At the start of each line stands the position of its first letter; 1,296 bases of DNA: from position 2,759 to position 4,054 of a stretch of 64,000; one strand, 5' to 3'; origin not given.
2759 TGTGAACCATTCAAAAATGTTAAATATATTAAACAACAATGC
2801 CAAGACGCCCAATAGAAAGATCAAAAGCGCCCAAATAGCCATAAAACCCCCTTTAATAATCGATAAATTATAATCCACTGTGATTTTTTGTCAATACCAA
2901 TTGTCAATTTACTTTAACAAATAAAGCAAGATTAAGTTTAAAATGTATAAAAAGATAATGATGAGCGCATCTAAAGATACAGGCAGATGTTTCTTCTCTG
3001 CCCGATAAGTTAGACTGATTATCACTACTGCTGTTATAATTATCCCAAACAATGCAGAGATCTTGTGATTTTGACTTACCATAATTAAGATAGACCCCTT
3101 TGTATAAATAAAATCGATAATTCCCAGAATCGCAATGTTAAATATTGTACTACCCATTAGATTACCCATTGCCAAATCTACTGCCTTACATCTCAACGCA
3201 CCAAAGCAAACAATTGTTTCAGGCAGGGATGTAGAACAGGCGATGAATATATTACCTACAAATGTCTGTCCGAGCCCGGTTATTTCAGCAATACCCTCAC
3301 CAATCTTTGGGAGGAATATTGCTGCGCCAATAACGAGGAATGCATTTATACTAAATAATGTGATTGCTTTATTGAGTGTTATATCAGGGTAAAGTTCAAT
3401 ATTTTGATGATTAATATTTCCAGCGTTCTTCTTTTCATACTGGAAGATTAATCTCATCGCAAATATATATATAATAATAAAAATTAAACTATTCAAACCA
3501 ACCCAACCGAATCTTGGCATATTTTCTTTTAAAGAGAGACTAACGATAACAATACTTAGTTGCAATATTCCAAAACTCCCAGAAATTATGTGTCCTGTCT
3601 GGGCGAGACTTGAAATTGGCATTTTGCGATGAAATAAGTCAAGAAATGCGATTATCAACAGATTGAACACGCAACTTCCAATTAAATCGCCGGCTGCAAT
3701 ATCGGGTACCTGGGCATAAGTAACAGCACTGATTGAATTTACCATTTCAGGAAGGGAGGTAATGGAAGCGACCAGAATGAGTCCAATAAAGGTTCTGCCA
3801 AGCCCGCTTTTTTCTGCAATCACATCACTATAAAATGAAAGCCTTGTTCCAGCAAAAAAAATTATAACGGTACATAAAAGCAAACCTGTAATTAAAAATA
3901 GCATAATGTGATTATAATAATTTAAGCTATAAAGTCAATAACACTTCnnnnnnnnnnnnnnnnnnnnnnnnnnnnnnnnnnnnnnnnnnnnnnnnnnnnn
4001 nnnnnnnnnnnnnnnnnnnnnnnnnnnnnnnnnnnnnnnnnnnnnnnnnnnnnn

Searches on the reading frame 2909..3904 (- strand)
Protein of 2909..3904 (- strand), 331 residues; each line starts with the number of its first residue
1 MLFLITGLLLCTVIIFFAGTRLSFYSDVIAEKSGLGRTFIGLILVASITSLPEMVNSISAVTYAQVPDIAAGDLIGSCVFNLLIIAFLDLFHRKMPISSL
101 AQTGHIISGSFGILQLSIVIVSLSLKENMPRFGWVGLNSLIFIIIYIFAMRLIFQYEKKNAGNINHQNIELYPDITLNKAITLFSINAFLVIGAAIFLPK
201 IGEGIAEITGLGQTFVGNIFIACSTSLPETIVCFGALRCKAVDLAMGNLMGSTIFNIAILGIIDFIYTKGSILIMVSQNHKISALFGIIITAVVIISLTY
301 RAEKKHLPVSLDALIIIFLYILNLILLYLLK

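Call 10: search_protein_families(library=pfam, proteins=[window:2909-3904:-], max_evalue=0.001)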
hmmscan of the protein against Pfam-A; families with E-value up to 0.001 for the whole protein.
window:2909-3904:- (331 aa): 1 family
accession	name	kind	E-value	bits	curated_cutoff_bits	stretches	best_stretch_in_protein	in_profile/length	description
PF01699.29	Na_Ca_ex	-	1.6e-29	103.3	24.9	2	181-328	3-150/151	Sodium/calcium exchanger protein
